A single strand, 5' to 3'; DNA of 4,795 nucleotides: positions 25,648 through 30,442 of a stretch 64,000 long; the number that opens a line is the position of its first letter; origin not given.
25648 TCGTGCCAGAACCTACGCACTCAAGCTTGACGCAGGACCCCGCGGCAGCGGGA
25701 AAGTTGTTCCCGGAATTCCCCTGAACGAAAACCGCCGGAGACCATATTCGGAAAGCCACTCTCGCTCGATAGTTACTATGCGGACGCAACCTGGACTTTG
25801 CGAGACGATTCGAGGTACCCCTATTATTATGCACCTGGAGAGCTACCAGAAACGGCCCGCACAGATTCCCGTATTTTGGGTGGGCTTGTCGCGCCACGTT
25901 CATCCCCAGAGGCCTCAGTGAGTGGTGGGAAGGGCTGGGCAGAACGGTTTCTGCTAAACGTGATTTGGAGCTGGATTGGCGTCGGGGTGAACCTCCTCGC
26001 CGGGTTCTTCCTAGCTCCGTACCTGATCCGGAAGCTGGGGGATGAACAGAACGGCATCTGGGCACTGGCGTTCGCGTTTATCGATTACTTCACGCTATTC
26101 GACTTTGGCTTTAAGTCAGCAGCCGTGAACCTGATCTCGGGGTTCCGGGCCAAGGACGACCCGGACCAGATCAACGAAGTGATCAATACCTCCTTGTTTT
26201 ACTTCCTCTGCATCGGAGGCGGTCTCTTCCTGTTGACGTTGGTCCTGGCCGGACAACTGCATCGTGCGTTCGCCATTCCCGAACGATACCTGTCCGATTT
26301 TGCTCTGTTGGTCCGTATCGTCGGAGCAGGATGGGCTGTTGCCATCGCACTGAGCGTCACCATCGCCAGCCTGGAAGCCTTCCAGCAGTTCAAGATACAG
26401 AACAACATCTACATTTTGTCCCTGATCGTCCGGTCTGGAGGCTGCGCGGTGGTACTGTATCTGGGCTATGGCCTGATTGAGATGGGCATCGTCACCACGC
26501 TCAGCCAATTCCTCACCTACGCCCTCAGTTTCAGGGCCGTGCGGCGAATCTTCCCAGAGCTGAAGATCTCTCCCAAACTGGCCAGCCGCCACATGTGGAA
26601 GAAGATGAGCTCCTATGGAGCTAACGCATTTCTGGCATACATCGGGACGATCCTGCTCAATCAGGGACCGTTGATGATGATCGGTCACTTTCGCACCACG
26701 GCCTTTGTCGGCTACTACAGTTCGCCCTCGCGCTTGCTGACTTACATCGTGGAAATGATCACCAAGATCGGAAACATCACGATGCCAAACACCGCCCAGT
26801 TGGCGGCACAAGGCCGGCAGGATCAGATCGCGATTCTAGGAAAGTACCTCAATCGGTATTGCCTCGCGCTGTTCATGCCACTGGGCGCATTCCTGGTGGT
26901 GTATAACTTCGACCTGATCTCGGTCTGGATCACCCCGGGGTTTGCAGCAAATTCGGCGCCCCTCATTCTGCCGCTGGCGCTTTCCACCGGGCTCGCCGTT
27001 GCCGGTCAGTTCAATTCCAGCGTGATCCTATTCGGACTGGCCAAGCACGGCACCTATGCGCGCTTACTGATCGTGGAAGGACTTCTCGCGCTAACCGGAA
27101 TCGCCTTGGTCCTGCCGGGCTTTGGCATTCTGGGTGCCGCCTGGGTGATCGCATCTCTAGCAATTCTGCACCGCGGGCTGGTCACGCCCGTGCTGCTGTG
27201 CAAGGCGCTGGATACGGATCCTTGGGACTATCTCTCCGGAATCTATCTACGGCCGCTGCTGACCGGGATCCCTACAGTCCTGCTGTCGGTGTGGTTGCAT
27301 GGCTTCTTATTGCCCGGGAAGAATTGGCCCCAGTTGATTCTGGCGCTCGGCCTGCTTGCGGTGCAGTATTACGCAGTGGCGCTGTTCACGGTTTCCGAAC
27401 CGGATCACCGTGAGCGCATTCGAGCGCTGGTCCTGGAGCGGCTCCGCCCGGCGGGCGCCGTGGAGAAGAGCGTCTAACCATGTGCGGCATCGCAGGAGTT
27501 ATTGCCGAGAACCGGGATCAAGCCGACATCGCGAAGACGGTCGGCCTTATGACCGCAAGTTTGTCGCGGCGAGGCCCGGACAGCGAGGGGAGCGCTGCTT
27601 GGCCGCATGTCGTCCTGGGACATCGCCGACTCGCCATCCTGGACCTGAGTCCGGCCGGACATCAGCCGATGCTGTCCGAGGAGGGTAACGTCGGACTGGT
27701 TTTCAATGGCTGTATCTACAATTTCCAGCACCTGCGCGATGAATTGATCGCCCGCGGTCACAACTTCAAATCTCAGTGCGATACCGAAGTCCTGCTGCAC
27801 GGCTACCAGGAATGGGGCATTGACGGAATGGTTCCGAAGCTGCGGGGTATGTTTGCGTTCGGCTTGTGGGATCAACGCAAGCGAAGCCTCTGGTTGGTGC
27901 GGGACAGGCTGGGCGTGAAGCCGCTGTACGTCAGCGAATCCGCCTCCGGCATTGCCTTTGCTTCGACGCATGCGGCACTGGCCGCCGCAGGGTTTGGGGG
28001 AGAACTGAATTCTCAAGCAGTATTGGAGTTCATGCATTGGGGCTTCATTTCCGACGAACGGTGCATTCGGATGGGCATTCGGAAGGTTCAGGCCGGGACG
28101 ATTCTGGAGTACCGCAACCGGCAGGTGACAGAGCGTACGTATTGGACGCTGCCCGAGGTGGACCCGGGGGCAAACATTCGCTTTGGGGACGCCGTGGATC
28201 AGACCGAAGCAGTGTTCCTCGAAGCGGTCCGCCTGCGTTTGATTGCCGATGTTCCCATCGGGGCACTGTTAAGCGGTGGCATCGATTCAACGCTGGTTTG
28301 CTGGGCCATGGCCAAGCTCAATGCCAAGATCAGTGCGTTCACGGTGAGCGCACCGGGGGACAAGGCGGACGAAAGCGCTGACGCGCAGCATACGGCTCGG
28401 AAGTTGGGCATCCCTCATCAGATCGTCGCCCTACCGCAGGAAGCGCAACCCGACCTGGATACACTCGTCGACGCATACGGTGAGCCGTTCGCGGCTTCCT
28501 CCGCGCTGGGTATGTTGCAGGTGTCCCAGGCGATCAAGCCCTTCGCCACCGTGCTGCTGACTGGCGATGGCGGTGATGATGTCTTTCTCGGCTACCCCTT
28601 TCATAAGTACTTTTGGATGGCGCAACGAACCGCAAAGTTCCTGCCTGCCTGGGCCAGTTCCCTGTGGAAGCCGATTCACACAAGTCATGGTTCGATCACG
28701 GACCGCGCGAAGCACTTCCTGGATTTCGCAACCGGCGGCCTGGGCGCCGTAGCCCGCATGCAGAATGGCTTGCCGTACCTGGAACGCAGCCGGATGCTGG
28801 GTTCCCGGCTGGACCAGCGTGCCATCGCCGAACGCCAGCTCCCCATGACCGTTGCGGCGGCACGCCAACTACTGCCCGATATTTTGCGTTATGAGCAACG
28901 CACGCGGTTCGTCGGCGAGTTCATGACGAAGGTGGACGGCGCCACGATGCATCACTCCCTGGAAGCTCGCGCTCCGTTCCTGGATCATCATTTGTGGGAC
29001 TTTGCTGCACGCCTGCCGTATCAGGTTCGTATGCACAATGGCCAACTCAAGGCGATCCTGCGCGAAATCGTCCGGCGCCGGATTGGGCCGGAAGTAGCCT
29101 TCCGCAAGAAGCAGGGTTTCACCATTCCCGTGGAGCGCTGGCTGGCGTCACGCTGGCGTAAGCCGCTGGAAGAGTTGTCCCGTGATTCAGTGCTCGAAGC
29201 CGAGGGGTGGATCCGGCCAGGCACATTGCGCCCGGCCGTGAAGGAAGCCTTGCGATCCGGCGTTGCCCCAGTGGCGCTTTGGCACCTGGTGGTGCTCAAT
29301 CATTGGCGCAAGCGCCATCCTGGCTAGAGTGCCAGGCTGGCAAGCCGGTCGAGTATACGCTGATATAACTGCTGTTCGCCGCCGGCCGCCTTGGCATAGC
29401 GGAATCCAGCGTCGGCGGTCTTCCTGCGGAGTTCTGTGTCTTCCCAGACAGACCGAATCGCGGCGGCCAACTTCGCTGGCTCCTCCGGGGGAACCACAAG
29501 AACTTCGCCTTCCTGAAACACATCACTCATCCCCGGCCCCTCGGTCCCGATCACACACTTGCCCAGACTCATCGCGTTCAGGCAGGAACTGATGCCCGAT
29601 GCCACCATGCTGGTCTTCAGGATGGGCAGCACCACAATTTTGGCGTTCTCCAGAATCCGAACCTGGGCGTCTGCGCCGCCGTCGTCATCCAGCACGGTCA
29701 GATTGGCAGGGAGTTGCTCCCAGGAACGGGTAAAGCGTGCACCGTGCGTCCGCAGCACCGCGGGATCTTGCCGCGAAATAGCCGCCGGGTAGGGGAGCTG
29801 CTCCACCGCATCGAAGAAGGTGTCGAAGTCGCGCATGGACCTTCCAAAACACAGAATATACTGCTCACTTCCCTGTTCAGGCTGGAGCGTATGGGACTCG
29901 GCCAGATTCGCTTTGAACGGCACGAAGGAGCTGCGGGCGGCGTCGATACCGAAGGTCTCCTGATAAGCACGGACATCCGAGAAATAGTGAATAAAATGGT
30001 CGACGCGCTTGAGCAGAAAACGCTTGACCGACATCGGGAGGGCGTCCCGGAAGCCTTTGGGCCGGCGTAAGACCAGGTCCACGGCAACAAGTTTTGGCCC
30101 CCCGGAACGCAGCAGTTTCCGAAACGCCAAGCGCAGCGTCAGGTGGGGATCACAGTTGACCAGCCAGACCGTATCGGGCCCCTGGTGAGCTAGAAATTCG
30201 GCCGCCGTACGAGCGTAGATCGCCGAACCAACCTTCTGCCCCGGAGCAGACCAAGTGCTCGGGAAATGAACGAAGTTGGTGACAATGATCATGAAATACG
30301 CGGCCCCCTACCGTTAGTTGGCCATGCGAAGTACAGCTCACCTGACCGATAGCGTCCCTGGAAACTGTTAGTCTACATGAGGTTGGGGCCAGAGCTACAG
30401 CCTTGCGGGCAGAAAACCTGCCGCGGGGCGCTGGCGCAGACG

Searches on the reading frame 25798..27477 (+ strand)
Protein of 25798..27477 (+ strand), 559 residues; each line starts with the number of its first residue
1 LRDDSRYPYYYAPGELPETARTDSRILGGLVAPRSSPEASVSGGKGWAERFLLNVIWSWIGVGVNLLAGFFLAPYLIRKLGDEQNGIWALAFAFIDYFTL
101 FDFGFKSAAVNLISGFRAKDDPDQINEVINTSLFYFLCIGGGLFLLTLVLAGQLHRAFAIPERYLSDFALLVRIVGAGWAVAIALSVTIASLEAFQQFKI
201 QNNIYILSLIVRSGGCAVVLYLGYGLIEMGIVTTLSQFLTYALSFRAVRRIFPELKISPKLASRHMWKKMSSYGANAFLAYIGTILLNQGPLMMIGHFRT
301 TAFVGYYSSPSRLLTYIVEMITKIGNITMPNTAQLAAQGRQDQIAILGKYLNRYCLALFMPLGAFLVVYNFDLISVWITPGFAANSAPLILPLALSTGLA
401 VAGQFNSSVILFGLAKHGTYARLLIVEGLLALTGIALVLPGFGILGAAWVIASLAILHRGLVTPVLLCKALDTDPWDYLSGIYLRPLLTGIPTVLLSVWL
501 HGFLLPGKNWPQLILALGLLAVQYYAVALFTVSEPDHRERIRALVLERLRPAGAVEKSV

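Call 26: search_protein_families(library=pfam, proteins=[window:25798-27477:+], max_evalue=0.001)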
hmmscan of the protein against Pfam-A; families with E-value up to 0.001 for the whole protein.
window:25798-27477:+ (559 aa): 3 families
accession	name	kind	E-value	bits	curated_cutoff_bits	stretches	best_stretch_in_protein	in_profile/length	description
PF01943.22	Polysacc_synt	-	3.6e-19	69.7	28.2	1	53-326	3-263/274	Polysaccharide biosynthesis protein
PF13440.11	Polysacc_synt_3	-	1.9e-13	50.8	23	1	78-379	4-285/293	Polysaccharide biosynthesis protein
PF01554.23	MatE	-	4.1e-05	23.8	24.9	1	71-212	14-155/161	MatE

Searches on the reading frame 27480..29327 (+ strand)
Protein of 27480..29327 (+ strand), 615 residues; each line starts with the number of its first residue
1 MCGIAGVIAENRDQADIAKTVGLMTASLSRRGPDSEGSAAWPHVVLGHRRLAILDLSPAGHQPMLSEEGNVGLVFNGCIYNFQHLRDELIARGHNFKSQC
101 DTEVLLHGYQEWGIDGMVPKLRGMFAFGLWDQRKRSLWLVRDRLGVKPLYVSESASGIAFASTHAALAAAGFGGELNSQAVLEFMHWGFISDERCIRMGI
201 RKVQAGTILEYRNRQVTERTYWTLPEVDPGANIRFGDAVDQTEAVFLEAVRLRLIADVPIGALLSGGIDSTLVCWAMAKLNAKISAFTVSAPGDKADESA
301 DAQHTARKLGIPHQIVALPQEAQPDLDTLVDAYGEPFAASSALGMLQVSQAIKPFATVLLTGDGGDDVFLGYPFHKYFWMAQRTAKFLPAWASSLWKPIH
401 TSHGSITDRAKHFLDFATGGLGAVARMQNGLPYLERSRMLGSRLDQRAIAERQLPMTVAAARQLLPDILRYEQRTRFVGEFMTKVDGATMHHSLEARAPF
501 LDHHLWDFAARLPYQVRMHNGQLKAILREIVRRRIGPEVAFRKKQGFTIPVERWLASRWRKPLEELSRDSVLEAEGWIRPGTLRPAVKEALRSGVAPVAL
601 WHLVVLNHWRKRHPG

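Call 26: search_protein_families(library=pfam, proteins=[window:27480-29327:+], max_evalue=0.001)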
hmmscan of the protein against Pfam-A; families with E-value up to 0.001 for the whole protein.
window:27480-29327:+ (615 aa): 4 families
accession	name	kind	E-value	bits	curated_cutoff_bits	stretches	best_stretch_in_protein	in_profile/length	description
PF00733.27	Asn_synthase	-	1.2e-68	232.8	21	1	243-610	3-353/354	Asparagine synthase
PF13537.11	GATase_7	-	2e-43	147.8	25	1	48-168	1-122/123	Glutamine amidotransferase domain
PF13522.11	GATase_6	-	1.1e-42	145.6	27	1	42-162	10-129/130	Glutamine amidotransferase domain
PF06508.19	QueC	-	0.00028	20.9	22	1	263-320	5-62/210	Queuosine biosynthesis protein QueC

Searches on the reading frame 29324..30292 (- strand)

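Call 26: search_protein_families(library=pfam, proteins=[window:29324-30292:-], max_evalue=0.001)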
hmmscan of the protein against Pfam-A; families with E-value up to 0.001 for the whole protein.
window:29324-30292:- (322 aa): 4 families
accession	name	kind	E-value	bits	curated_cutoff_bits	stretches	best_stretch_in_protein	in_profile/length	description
PF00534.26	Glycos_transf_1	-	2.7e-10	40.5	26.4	1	211-296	87-169/172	Glycosyl transferases group 1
PF13692.12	Glyco_trans_1_4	-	2.4e-09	38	27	1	145-285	3-142/142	Glycosyl transferases group 1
PF13524.12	Glyco_trans_1_2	-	9.5e-05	22.8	25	1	237-299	67-128/144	Glycosyl transferase-like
PF13579.12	Glyco_trans_4_4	-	0.00097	19.9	29.7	0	16-125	48-156/158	Glycosyl transferase 4-like domain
